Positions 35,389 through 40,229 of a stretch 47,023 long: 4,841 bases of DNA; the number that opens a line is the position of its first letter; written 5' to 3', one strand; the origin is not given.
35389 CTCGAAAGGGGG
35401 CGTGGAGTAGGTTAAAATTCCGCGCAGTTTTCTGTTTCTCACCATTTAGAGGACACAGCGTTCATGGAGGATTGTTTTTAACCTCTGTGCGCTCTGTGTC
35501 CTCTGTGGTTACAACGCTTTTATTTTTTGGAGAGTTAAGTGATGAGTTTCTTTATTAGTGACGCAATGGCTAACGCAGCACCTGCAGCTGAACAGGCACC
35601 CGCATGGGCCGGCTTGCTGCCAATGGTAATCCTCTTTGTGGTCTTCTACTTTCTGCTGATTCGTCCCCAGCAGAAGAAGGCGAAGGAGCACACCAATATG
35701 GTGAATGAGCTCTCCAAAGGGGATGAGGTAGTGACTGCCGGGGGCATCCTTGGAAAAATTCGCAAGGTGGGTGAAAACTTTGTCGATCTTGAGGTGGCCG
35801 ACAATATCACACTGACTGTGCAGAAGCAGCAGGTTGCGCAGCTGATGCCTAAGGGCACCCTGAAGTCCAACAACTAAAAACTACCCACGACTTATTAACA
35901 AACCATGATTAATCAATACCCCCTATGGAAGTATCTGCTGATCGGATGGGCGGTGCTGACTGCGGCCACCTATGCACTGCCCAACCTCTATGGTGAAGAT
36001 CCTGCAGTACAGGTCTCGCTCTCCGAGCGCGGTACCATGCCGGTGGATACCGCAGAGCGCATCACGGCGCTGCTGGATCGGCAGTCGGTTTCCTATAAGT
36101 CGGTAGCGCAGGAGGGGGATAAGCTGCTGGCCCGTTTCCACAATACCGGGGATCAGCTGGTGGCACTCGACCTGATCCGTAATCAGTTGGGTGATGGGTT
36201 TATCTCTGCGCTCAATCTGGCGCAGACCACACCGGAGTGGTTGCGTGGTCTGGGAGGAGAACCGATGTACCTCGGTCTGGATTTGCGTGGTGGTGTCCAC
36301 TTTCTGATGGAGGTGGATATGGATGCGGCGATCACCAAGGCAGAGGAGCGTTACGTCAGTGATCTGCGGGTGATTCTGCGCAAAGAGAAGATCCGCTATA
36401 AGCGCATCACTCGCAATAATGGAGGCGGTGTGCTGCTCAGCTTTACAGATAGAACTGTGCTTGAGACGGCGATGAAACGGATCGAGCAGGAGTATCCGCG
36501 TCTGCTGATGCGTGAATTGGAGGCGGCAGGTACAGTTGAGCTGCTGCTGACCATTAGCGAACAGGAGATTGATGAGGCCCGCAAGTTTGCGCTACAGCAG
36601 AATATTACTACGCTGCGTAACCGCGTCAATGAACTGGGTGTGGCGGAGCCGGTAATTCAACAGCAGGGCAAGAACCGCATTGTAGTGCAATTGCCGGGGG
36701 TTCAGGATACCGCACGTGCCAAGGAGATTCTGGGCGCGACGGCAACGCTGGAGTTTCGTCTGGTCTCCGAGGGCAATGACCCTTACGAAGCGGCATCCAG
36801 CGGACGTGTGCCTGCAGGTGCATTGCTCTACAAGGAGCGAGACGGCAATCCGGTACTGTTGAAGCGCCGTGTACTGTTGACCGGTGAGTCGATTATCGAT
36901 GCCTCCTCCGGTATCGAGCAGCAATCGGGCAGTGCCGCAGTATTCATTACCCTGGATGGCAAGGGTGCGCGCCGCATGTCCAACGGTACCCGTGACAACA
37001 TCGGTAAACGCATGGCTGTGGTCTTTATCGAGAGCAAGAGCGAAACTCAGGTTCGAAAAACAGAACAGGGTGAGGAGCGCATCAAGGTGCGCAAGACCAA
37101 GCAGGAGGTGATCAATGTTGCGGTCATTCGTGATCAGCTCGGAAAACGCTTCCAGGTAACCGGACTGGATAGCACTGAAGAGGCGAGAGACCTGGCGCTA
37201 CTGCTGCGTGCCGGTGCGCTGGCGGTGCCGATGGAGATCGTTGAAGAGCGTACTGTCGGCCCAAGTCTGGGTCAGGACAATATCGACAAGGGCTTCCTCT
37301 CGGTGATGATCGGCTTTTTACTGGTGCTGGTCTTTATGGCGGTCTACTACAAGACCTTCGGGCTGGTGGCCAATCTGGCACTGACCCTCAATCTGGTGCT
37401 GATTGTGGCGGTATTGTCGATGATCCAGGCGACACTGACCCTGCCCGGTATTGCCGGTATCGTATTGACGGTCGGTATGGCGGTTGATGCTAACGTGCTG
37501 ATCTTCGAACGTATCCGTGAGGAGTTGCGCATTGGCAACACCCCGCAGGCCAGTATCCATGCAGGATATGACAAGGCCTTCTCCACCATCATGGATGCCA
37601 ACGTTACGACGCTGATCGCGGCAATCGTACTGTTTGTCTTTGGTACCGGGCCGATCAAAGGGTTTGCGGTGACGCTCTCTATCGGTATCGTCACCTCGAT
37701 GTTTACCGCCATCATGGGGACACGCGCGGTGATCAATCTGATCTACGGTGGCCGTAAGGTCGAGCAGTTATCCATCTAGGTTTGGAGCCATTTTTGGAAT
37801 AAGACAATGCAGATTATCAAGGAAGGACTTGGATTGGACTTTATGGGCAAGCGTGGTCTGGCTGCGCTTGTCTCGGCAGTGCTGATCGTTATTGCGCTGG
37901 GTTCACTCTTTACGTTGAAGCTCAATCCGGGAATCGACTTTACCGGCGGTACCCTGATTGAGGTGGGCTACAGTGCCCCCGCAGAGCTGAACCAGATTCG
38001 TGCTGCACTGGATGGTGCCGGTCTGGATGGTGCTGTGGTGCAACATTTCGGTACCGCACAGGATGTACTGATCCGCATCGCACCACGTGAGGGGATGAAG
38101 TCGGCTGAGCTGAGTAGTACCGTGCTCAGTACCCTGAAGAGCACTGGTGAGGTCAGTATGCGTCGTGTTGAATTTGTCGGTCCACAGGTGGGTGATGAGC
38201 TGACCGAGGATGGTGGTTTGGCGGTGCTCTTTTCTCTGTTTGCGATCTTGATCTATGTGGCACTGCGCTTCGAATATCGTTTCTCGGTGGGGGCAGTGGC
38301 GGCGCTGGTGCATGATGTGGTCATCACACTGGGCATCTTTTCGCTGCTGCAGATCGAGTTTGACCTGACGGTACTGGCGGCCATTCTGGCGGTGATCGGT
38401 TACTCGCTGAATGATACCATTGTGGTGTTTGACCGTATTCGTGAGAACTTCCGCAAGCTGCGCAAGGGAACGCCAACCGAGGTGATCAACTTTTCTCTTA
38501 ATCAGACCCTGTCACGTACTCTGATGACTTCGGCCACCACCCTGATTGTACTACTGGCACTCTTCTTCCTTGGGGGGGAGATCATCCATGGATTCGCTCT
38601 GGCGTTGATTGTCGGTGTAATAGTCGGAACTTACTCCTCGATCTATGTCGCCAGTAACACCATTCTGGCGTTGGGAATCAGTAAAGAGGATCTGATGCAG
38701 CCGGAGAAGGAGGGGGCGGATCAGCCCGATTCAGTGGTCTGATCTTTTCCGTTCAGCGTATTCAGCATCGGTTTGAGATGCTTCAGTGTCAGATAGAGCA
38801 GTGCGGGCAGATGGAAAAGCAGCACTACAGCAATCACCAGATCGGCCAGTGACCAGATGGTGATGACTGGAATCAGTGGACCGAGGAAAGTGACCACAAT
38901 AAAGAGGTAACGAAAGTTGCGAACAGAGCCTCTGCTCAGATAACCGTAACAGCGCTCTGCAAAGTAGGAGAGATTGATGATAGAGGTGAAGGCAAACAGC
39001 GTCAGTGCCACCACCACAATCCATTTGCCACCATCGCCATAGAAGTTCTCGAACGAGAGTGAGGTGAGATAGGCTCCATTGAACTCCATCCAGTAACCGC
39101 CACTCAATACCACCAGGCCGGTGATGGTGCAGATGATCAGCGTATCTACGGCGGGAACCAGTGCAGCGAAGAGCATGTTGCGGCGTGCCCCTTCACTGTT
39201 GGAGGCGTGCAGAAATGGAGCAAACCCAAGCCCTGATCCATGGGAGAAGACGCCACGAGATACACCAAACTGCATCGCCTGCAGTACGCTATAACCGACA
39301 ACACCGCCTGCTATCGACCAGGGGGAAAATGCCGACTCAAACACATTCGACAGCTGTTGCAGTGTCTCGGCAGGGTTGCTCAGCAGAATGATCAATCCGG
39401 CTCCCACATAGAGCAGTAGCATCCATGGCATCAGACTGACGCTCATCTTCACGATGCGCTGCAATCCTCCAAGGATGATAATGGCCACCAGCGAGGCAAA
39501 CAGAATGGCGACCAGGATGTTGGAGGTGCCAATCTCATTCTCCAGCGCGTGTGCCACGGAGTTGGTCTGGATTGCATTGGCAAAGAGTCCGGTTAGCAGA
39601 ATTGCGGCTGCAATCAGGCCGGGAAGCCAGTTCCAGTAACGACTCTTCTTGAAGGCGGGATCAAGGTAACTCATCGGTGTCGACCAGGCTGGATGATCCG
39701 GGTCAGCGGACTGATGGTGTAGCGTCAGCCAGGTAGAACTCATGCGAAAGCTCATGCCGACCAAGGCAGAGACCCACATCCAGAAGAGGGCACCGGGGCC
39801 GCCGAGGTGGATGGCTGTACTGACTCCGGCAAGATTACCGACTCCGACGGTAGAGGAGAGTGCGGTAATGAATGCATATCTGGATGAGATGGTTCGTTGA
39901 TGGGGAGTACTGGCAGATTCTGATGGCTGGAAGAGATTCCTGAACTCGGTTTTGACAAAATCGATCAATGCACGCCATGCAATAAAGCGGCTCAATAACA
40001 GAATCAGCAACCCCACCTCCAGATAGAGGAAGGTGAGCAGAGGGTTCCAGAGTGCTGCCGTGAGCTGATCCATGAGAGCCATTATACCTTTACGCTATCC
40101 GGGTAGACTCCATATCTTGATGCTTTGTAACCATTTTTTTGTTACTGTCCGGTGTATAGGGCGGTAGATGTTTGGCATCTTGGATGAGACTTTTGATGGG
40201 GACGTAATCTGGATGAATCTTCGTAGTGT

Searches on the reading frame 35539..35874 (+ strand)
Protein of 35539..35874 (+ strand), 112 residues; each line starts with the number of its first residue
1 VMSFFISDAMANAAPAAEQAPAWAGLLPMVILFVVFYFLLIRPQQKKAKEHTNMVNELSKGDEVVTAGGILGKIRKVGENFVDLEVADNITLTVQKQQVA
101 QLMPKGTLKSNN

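Call 17: search_protein_families(library=pfam, proteins=[window:35539-35874:+], max_evalue=0.00001)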
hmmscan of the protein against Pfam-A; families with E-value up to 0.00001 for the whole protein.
window:35539-35874:+ (112 aa): 1 family
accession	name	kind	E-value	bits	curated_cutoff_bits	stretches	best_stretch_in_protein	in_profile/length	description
PF02699.20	YajC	-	2.6e-31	107.8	28.2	1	26-101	3-78/78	Preprotein translocase subunit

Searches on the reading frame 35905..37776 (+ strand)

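Call 17: search_protein_families(library=pfam, proteins=[window:35905-37776:+], max_evalue=0.00001)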
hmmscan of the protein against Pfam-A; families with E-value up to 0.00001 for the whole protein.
window:35905-37776:+ (624 aa): 6 families
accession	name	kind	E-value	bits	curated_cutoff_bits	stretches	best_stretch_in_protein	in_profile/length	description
PF22599.2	SecDF_P1_head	-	7.5e-36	122.9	27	1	308-441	4-114/114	SecDF, P1 head subdomain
PF13721.11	SecD-TM1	-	1.4e-33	115.9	30.5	1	2-103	1-103/103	SecD export protein N-terminal TM region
PF21760.3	SecD_1st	-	4.8e-30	103.2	27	1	230-288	1-59/60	Protein translocase subunit SecDF, P1 domain, N-terminal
PF02355.23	SecD_SecF_C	-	2.3e-21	76.5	20.5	1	443-604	13-177/189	Protein export membrane protein SecD/SecF, C-terminal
PF03176.21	MMPL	-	3.9e-08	33.1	20.5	1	488-603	178-292/333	MMPL family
PF07549.19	Sec_GG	-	1e-05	25.4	20.3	0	118-141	5-28/28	SecD/SecF GG Motif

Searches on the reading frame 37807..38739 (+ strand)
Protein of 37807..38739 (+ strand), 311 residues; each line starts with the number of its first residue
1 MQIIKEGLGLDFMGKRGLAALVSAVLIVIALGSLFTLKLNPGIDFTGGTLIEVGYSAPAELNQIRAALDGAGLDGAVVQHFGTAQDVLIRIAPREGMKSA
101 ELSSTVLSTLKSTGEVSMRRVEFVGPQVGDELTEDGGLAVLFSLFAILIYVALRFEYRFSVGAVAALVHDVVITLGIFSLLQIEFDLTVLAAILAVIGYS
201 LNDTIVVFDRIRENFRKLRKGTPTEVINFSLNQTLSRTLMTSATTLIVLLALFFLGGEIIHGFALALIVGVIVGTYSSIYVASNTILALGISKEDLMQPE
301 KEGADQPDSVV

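Call 17: search_protein_families(library=pfam, proteins=[window:37807-38739:+], max_evalue=0.00001)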
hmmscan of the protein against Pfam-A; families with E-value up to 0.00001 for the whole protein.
window:37807-38739:+ (311 aa): 2 families
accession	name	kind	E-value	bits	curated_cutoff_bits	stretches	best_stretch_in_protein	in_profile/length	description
PF02355.23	SecD_SecF_C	-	9.3e-72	240.9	20.5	1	109-289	5-186/189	Protein export membrane protein SecD/SecF, C-terminal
PF07549.19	Sec_GG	-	2.5e-09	36.8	20.3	1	33-59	2-28/28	SecD/SecF GG Motif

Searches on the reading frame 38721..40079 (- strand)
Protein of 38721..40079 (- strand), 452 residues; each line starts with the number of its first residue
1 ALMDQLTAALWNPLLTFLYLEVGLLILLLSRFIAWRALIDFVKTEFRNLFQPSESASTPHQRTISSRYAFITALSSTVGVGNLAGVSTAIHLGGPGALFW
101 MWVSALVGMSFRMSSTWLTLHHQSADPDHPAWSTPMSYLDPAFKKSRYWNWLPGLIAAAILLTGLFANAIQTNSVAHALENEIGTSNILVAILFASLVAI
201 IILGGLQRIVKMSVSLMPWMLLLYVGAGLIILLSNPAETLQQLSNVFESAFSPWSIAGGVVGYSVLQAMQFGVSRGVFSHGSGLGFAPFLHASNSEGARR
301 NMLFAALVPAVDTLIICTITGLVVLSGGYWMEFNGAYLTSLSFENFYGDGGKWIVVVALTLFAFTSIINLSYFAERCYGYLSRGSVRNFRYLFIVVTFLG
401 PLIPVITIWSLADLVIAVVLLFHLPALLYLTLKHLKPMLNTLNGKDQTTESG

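Call 17: search_protein_families(library=pfam, proteins=[window:38721-40079:-], max_evalue=0.00001)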
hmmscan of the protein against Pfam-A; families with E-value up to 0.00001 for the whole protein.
window:38721-40079:- (452 aa): 1 family
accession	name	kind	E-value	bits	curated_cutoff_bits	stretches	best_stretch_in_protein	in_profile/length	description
PF01235.23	Na_Ala_symp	-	2.9e-91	307.1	24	1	59-436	8-374/392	Sodium:alanine symporter family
